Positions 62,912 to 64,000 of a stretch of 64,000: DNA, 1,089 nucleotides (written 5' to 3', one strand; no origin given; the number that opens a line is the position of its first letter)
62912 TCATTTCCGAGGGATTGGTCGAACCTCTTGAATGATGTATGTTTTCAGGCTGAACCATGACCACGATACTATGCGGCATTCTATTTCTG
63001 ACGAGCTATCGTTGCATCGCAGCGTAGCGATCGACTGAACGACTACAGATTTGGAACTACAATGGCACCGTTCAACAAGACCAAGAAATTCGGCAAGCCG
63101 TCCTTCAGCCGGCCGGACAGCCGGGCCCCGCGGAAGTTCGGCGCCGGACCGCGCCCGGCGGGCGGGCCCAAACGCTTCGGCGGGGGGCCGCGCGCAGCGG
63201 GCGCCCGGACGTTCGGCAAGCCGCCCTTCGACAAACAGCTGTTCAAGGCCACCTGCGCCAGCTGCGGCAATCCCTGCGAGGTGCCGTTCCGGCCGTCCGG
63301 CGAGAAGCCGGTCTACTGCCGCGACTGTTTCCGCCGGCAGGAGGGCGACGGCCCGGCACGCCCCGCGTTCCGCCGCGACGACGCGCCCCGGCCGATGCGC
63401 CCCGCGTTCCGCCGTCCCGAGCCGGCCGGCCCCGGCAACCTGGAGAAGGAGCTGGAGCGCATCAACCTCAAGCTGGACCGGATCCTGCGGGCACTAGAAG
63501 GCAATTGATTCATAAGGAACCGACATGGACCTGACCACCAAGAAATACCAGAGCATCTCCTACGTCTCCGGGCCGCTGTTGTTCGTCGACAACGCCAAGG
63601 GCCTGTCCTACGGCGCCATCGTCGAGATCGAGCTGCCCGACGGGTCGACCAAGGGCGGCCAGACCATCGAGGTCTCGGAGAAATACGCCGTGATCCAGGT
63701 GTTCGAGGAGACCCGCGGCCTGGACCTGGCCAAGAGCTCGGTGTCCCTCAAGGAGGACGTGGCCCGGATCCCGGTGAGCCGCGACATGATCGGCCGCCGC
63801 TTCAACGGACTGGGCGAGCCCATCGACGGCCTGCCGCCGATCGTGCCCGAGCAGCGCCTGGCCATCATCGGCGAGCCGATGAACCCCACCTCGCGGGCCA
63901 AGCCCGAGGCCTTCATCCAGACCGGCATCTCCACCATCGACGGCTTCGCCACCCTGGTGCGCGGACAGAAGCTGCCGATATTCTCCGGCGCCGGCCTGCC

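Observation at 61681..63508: DHH phosphoesterase, MazG-like NTP pyrophosphohydrolase and RGG/zinc-ribbon protein wedged between atpA and atpB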

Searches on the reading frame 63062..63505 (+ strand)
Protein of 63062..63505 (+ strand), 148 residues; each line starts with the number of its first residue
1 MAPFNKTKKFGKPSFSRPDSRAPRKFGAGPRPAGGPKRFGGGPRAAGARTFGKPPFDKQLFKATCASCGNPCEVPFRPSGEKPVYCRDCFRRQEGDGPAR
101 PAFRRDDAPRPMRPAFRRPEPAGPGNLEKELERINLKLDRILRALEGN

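Call 7: search_protein_families(library=pfam, proteins=[window:63062-63505:+], max_evalue=0.01)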
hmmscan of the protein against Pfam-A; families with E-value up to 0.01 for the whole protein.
window:63062-63505:+ (148 aa): 1 family
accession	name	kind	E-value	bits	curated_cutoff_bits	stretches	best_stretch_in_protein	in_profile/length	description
PF23477.1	zf_Tbcl_2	-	1.2e-16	60.5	27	1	58-93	1-36/37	Probable treble clef zinc finger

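Call 8: search_protein_families(library=ncbifam, proteins=[window:63062-63505:+], max_evalue=0.01)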
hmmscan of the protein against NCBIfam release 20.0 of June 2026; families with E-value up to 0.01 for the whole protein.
window:63062-63505:+ (148 aa): 1 family
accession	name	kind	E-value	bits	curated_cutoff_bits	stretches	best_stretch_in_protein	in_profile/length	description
TIGR04272.1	cxxc_cxxc_Mbark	domain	3.6e-16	58.6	36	1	58-93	1-36/37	CxxC-x17-CxxC domain-containing protein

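Call 13: search_solved_structures(query=window:63062-63505:+, max_evalue=10, show_alignments=2)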
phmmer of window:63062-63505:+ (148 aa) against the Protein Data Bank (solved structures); distinct sequences matched with E-value up to 10: 9.
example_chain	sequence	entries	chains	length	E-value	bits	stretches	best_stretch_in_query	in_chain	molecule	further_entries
2j7a_C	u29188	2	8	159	0.018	18.5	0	46-90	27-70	CYTOCHROME C QUINOL DEHYDROGENASE NRFH | NAPC/NIRT CYTOCHROME C FAMILY PROTEIN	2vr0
1ibi_A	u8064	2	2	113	0.33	14.3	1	16-95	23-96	CYSTEINE-RICH PROTEIN 2 | CYSTEINE AND GLYCINE-RICH PROTEIN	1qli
5v3g_D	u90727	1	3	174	0.38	14.1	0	79-91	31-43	PR domain zinc finger protein 9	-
1cxx_A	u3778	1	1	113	0.56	13.6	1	15-95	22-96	CYSTEINE AND GLYCINE-RICH PROTEIN CRP2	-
7s1b_L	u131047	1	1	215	4.2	10.7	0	20-44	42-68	770F7 Fab light chain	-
7s08_L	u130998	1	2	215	4.2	10.7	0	20-44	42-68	770F7 Fab Light chain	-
1ctl_A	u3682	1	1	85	4.7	10.6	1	55-95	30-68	AVIAN CYSTEINE RICH PROTEIN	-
8c2r_E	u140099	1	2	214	5.5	10.3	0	19-44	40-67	CAB-A17 antibody (LC)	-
5egb_A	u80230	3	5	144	8.6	9.7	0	79-91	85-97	Histone-lysine N-methyltransferase PRDM9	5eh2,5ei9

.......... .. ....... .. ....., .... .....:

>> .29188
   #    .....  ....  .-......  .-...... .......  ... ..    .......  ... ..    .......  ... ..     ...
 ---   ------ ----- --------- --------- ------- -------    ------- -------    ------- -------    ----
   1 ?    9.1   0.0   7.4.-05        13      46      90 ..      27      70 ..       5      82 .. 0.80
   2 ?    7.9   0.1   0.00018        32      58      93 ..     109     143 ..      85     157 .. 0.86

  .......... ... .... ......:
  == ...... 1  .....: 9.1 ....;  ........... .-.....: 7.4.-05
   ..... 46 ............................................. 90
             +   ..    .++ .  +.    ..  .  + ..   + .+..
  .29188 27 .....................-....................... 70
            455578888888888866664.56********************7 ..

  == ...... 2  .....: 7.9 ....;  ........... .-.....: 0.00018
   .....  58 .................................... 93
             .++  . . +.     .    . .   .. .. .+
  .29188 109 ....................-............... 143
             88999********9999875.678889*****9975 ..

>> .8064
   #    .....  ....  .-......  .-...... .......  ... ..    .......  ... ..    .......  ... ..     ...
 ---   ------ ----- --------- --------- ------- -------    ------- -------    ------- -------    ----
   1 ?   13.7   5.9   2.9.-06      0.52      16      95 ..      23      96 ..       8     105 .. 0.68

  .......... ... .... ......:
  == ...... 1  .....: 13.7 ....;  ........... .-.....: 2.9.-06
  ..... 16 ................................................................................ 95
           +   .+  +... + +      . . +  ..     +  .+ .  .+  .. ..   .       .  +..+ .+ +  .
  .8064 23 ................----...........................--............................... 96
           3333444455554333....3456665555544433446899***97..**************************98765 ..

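Call 70: search_protein_families(library=padloc, proteins=[window:63062-63505:+], max_evalue=0.01)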
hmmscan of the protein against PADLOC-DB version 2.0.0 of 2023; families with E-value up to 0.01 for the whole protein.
window:63062-63505:+ (148 aa): 0 families

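Call 80: find_homologous_proteins(query=window:63062-63505:+, max_evalue=0.001)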
Query window:63062-63505:+ (148 aa): 188 proteins with E <= 0.001 among 321 candidates; the best 120 are listed.
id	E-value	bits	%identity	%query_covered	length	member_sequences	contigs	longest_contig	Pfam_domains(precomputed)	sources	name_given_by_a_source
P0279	2.4e-92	325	100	100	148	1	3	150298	PF23477.2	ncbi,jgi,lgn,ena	-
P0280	3.5e-62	227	66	100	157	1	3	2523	PF23477.2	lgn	-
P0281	2.5e-60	221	61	100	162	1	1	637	PF23477.2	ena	-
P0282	6.1e-55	204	60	100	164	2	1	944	PF23477.2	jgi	jgi:CxxC-x17-CxxC domain-containing protein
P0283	7.0e-55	204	67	100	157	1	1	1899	PF23477.2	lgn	-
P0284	5.9e-46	175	59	97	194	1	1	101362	PF23477.2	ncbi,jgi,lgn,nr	ncbi:MAG: hypothetical protein MUF78_00010 [Candidatus Edwardsbacteria bacterium]|jgi:CxxC-x17-CxxC 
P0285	3.2e-39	153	49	99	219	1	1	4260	PF23477.2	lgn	-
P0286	8.4e-35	138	52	95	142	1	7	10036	PF23477.2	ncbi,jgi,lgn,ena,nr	ncbi:MAG TPA: hypothetical protein DDW31_08780 [candidate division Zixibacteria bacterium]|jgi:CxxC-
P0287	2.7e-33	133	48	61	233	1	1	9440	PF23477.2,PF14599.12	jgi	jgi:CxxC-x17-CxxC domain-containing protein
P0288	2.9e-30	123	43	76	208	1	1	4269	PF23477.2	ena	-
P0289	3.9e-30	123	43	84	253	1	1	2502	PF23477.2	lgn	-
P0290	1.2e-29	122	46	76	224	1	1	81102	PF23477.2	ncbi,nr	ncbi:MAG: hypothetical protein PHT12_02505 [Patescibacteria group bacterium]|nr:hypothetical protein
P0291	1.5e-29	121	48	99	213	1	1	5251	PF23477.2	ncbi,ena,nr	ncbi:MAG TPA: CxxC-x17-CxxC domain-containing protein [Candidatus Edwardsbacteria bacterium]|nr:CxxC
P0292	1.8e-29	121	42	76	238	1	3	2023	PF23477.2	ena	-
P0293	2.2e-29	121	47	99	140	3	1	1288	PF23477.2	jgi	jgi:CxxC-x17-CxxC domain-containing protein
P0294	5.3e-29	119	47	60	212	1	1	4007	PF23477.2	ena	-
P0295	5.6e-29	119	48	60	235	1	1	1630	PF23477.2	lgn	-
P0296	7.3e-29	119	49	68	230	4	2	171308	PF23477.2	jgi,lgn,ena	-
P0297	1.7e-28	118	41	91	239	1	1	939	PF23477.2,PF14599.12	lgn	-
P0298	4.6e-28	116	45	60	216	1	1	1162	PF23477.2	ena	-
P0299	7.1e-28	116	66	32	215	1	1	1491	PF23477.2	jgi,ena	-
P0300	8.4e-28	116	42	62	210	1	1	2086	PF23477.2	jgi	jgi:CxxC-x17-CxxC domain-containing protein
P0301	1.2e-27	115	42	66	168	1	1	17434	PF23477.2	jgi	jgi:CxxC-x17-CxxC domain-containing protein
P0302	1.9e-27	114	48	68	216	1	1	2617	PF23477.2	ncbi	-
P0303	3.2e-27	114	46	57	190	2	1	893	PF23477.2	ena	-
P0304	4.0e-27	113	49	98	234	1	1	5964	PF23477.2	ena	-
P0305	1.4e-26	112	37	60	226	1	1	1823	PF23477.2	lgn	-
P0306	2.0e-26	111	41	80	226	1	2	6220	PF23477.2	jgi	jgi:CxxC-x17-CxxC domain-containing protein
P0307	4.1e-26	110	45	69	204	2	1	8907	PF23477.2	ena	-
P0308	1.0e-25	109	42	68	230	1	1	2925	PF23477.2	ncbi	-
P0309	1.2e-25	109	42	72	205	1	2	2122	PF23477.2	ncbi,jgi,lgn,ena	-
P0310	1.4e-25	108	41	78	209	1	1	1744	PF23477.2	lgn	-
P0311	1.9e-25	108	74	31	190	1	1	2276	PF23477.2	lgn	-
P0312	2.0e-25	108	39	75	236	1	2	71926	PF23477.2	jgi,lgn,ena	jgi:CxxC-x17-CxxC domain-containing protein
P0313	6.5e-25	106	47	77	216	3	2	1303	PF23477.2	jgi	jgi:CxxC-x17-CxxC domain-containing protein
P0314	1.9e-24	105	56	45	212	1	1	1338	PF23477.2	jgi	-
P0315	3.3e-24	104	44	60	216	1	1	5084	PF23477.2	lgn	-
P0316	5.0e-24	103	44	64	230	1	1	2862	PF23477.2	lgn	-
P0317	1.3e-23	102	33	72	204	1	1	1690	PF23477.2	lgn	-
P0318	1.9e-23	101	30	60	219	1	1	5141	PF23477.2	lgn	-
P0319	3.9e-23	100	31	60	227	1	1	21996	PF23477.2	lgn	-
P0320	7.8e-23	99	39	66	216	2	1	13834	PF23477.2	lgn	-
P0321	1.1e-22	99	33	93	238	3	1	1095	PF23477.2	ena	-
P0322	2.2e-22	98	39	76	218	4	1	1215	PF23477.2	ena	-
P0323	2.2e-22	98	44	58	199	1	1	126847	PF23477.2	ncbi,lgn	-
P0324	9.2e-22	96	38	58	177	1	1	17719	PF23477.2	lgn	-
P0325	1.2e-21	96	31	58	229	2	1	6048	PF23477.2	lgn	-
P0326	1.6e-21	95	67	28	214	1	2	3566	PF23477.2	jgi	jgi:CxxC-x17-CxxC domain-containing protein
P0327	2.4e-21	95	37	68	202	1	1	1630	PF23477.2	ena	-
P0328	4.8e-21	94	33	99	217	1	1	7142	PF23477.2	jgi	jgi:CxxC-x17-CxxC domain-containing protein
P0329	1.9e-20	92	50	81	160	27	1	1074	PF23477.2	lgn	-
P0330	7.1e-20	90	36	77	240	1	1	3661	PF23477.2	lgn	-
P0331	2.2e-19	88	40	87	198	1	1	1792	PF23477.2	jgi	jgi:CxxC-x17-CxxC domain-containing protein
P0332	2.8e-19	88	52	71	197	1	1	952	PF23477.2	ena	-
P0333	3.0e-19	88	50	66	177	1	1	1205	PF23477.2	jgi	jgi:CxxC-x17-CxxC domain-containing protein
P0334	3.8e-19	87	44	82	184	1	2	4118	PF23477.2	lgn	-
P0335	4.5e-19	87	42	82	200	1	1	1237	PF23477.2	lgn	-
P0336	7.6e-19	86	43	74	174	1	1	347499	PF23477.2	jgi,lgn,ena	-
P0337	8.0e-19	86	48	71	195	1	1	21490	PF23477.2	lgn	-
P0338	8.3e-19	86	49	61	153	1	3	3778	PF23477.2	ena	-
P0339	1.5e-18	85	47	60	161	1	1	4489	PF23477.2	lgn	-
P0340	1.6e-18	85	41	84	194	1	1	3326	PF23477.2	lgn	-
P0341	2.1e-18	85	52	62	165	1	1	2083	PF23477.2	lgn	-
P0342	2.4e-18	85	48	61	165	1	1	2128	PF23477.2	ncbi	-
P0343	2.7e-18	85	48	73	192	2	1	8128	PF23477.2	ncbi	-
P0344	3.1e-18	84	43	59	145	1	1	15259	PF23477.2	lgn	-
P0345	3.5e-18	84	49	71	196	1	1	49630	PF23477.2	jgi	-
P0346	1.1e-17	83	46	84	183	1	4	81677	PF23477.2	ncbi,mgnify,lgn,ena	ncbi:MAG: CxxC-x17-CxxC domain-containing protein [Patescibacteria group bacterium]|mgnify:CR=1 FL=1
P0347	1.1e-17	83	40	76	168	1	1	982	PF23477.2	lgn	-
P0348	1.4e-17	82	42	59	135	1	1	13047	PF23477.2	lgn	-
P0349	1.5e-17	82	46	59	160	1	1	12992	PF23477.2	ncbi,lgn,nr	ncbi:MAG: hypothetical protein Q8N56_01595 [bacterium]|nr:hypothetical protein [bacterium]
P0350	1.7e-17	82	42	74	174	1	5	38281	PF23477.2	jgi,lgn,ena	-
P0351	1.9e-17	82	52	61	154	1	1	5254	PF23477.2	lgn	-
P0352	2.0e-17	82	47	60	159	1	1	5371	PF23477.2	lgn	-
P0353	2.1e-17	82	47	60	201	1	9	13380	PF23477.2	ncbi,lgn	-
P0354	3.2e-17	81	45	72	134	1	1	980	PF23477.2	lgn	-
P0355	3.3e-17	81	47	74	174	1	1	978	PF23477.2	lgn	-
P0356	4.1e-17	81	42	67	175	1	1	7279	PF23477.2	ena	-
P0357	7.1e-17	80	44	61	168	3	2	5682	PF23477.2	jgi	jgi:CxxC-x17-CxxC domain-containing protein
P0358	1.1e-16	79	42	76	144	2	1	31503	PF23477.2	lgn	-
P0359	2.0e-16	78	40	80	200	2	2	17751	PF23477.2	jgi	jgi:CxxC-x17-CxxC domain-containing protein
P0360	3.1e-16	78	43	59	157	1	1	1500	PF23477.2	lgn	-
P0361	4.4e-16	77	38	82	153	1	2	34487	PF23477.2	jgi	-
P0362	4.8e-16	77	44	73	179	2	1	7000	PF23477.2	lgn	-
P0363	5.3e-16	77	46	61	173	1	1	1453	PF23477.2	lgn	-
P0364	8.3e-16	77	40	76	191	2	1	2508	PF23477.2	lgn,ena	-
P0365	1.2e-15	76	49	59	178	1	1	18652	PF23477.2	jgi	jgi:CxxC-x17-CxxC domain-containing protein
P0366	1.5e-15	76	44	59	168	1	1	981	PF23477.2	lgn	-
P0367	1.9e-15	75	40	82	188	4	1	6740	PF23477.2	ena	-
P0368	2.0e-15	75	48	59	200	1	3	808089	PF23477.2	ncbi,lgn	-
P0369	2.1e-15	75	42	59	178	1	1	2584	PF23477.2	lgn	-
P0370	2.8e-15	75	48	59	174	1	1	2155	PF23477.2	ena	-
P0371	2.9e-15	75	45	78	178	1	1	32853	PF23477.2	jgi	jgi:CxxC-x17-CxxC domain-containing protein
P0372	4.0e-15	74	44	80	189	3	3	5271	PF23477.2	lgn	-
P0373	4.4e-15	74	39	75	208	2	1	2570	PF23477.2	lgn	-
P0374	4.5e-15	74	39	76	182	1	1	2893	PF23477.2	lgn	-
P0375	4.8e-15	74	40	72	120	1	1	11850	PF23477.2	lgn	-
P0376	5.1e-15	74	49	59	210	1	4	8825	PF23477.2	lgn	-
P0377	5.1e-15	74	45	59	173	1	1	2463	PF23477.2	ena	-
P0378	5.2e-15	74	43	60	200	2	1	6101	PF23477.2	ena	-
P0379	7.6e-15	73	46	59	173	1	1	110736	PF23477.2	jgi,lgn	-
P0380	1.0e-14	73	40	58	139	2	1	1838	PF23477.2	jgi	jgi:CxxC-x17-CxxC domain-containing protein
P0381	1.1e-14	73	43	57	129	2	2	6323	PF23477.2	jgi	jgi:CxxC-x17-CxxC domain-containing protein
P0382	1.3e-14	73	43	61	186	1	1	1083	PF23477.2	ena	-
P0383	1.5e-14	72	36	82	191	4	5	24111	PF23477.2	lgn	-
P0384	1.6e-14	72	45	73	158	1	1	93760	PF23477.2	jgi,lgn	-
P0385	1.7e-14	72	43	74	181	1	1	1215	PF23477.2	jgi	-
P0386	1.7e-14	72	42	72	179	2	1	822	PF23477.2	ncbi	-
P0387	2.1e-14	72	38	85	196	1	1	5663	PF23477.2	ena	-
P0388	2.3e-14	72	44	59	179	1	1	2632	PF23477.2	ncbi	-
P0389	2.4e-14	72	44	59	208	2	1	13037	PF23477.2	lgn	-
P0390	2.6e-14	72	42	64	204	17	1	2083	PF23477.2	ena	-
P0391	4.9e-14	71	43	63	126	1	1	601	PF23477.2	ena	-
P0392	8.1e-14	70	39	72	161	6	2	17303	PF23477.2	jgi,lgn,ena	-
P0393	8.7e-14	70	46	59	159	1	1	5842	PF23477.2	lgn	-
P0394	9.4e-14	70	41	72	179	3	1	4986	PF23477.2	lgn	-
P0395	9.9e-14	70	47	59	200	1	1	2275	PF23477.2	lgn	-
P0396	1.3e-13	69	36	74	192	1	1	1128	PF23477.2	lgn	-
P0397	1.5e-13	69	38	76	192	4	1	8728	PF23477.2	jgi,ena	-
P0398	2.2e-13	69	41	72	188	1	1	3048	PF23477.2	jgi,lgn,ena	-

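Call 81: find_encoding_contigs(protein=P0286, flank=5000, max_places=2)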
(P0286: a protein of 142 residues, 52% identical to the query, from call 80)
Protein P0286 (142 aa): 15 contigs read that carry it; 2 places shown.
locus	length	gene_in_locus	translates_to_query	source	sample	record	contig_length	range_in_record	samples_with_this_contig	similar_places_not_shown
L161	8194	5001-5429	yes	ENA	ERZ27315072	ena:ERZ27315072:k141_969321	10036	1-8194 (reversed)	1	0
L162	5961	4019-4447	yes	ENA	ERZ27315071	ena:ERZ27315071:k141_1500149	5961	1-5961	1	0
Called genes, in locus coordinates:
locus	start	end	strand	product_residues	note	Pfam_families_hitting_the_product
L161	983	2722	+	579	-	PF02874:ATP-synt_ab_N, PF16886:ATP-synt_ab_Xtn, PF00006:ATP-synt_ab, PF22919:ATP-synt_VA_C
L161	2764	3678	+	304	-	-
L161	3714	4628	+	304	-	-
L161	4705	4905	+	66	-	-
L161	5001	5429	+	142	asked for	PF23477:zf_Tbcl_2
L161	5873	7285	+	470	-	PF02874:ATP-synt_ab_N, PF00006:ATP-synt_ab, PF22919:ATP-synt_VA_C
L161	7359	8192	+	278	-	?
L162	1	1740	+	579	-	PF02874:ATP-synt_ab_N, PF16886:ATP-synt_ab_Xtn, PF00006:ATP-synt_ab, PF22919:ATP-synt_VA_C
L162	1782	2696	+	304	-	-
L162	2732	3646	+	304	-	-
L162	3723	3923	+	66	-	-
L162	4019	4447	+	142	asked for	PF23477:zf_Tbcl_2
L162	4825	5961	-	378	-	?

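Call 82: find_encoding_contigs(protein=P0296, flank=5000, max_places=2)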
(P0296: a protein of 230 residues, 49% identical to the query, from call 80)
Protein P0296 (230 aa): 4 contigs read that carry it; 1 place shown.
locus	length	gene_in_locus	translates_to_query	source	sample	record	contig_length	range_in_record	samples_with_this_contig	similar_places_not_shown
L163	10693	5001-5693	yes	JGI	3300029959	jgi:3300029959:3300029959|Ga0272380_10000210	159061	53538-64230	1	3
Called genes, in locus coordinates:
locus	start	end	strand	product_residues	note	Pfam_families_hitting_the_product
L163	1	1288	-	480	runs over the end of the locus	-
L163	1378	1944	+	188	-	PF00293:NUDIX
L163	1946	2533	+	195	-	PF13489:Methyltransf_23, PF08241:Methyltransf_11 (weak), PF08242:Methyltransf_12 (faint), PF13649:Methyltransf_25 (weak)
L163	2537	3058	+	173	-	PF03412:Peptidase_C39, PF09778:Guanylate_cyc_2 (faint), PF13529:Peptidase_C39_2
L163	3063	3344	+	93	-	PF06961:DUF1294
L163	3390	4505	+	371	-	PF00478:IMPDH (faint), PF03060:NMO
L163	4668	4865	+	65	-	PF00313:CSD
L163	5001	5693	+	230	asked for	PF23477:zf_Tbcl_2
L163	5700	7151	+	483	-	PF03193:RsgA_GTPase (faint), PF00005:ABC_tran, PF00931:NB-ARC (faint), PF02463:SMC_N (faint), PF13191:AAA_16 (faint), PF13401:AAA_22 (faint), PF13555:AAA_29 (faint), PF00005:ABC_tran, +3 more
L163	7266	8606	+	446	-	PF00270:DEAD, PF04851:ResIII (weak), PF00271:Helicase_C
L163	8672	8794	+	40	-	-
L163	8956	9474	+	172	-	PF02600:DsbB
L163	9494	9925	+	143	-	PF00583:Acetyltransf_1, PF13527:Acetyltransf_9, PF13673:Acetyltransf_10, PF13508:Acetyltransf_7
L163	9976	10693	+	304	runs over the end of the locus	PF11449:ArsP_2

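Call 83: find_encoding_contigs(protein=P0290, flank=4000, max_places=1)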
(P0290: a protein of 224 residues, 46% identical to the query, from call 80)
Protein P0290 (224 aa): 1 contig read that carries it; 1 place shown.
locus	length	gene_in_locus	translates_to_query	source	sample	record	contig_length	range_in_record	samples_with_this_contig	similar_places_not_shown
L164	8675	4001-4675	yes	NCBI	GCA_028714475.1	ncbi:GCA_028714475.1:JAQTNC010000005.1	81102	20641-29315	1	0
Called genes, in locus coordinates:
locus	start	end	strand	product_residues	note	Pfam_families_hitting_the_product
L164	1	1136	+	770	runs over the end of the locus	-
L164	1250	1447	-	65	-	PF00313:CSD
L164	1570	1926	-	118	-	PF04020:Phage_holin_4_2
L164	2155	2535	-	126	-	-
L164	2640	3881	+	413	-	PF03486:HI0933_like, PF13454:NAD_binding_9, PF22780:HI0933_like_1st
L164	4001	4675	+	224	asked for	PF23477:zf_Tbcl_2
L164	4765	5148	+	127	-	-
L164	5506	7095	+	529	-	-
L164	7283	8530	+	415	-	PF09992:NAGPA (faint)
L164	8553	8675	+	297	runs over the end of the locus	PF03331:LpxC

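Call 84: find_encoding_contigs(protein=P0368, flank=4000, max_places=1)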
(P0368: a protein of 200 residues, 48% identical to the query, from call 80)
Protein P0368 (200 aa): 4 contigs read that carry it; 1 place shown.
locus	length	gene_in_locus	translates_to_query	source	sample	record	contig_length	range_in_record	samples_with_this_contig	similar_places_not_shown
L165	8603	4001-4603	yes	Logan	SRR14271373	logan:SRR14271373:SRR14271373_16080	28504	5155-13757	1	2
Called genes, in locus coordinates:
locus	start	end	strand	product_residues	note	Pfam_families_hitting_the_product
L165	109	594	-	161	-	PF02075:RuvC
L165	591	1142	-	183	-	PF20772:TACO1_YebC_N, PF01709:Transcrip_reg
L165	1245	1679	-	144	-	-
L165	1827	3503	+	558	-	PF00437:T2SSE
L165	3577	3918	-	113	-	PF04828:GFA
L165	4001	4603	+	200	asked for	PF23477:zf_Tbcl_2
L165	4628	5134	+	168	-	PF03449:GreA_GreB_N, PF01272:GreA_GreB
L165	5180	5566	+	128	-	-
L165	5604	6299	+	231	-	PF00702:Hydrolase, PF13419:HAD_2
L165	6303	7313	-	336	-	PF00288:GHMP_kinases_N, PF08544:GHMP_kinases_C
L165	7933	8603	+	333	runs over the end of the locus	PF05496:RuvB_N, PF07728:AAA_5 (weak), PF00004:AAA, PF17864:AAA_lid_4, PF05491:WHD_RuvB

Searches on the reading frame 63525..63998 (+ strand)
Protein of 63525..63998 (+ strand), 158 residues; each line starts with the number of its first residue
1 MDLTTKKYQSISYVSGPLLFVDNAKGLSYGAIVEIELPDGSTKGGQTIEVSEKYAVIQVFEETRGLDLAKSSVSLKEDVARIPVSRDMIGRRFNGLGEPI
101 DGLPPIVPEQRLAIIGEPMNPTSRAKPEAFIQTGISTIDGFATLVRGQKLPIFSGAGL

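Call 7: search_protein_families(library=pfam, proteins=[window:63525-63998:+], max_evalue=0.01)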
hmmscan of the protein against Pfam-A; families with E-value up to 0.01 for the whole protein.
window:63525-63998:+ (158 aa): 2 families
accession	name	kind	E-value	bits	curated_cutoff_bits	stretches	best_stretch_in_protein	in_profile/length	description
PF02874.29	ATP-synt_ab_N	-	7.3e-10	39.7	20.9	1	11-68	1-61/69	ATP synthase alpha/beta family, beta-barrel domain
PF00006.31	ATP-synt_ab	-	6.3e-05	23.2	29.5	1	134-157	1-24/213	ATP synthase alpha/beta family, nucleotide-binding domain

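Call 8: search_protein_families(library=ncbifam, proteins=[window:63525-63998:+], max_evalue=0.01)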
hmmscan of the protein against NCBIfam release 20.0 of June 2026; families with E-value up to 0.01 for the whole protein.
window:63525-63998:+ (158 aa): 27 families (the best 25 are shown)
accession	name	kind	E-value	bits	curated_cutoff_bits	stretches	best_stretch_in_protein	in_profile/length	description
NF003235.0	PRK04196.1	subfamily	7e-60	203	349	1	5-158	3-156/462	V-type ATP synthase subunit B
TIGR01041.1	ATP_syn_B_arch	equivalog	1.6e-55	188.4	844.65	1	8-158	2-152/458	ATP synthase subunit B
TIGR01040.1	V-ATPase_V1_B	equivalog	2.6e-49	168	804.65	1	7-158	1-152/467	V-type ATPase subunit B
NF002555.0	PRK02118.1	equivalog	3.7e-28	98.4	431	1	6-157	3-150/436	V-type ATP synthase subunit B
TIGR03496.1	FliI_clade1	equivalog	1.7e-21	76.5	619.1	1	26-158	17-148/414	flagellar protein export ATPase FliI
TIGR01026.1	fliI_yscN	subfamily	7.4e-21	74.4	379.5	1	5-157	21-173/440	FliI/YscN family ATPase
TIGR03498.1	FliI_clade3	equivalog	3.2e-20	72.2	587.45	1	26-157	19-150/418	flagellar protein export ATPase FliI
TIGR02546.1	III_secr_ATP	equivalog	2.8e-18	65.9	604.75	1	9-157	7-156/423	type III secretion system ATPase SctN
NF006575.0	PRK09099.1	subfamily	7.6e-17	61.2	706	1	14-157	33-175/443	type III secretion system ATPase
TIGR03497.1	FliI_clade2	equivalog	1.3e-15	57.3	629.8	1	27-157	18-147/413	flagellar protein export ATPase FliI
NF006290.1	PRK08472.1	equivalog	3.8e-15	55.6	644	1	27-157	37-167/433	flagellar protein export ATPase FliI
NF005295.0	PRK06820.1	equivalog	4.1e-14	52.4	690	1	46-157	64-173/440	EscN/YscN/HrcN family type III secretion system ATPase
NF005391.0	PRK06936.1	equivalog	6.4e-13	48.3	657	1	30-157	45-172/439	type III secretion system ATPase SctN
NF004578.0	PRK05922.1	equivalog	2.8e-11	42.8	604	1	11-157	23-167/434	type III secretion system ATPase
NF005535.1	PRK07196.1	equivalog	3.3e-11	42.9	715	1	23-157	34-167/434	flagellar protein export ATPase FliI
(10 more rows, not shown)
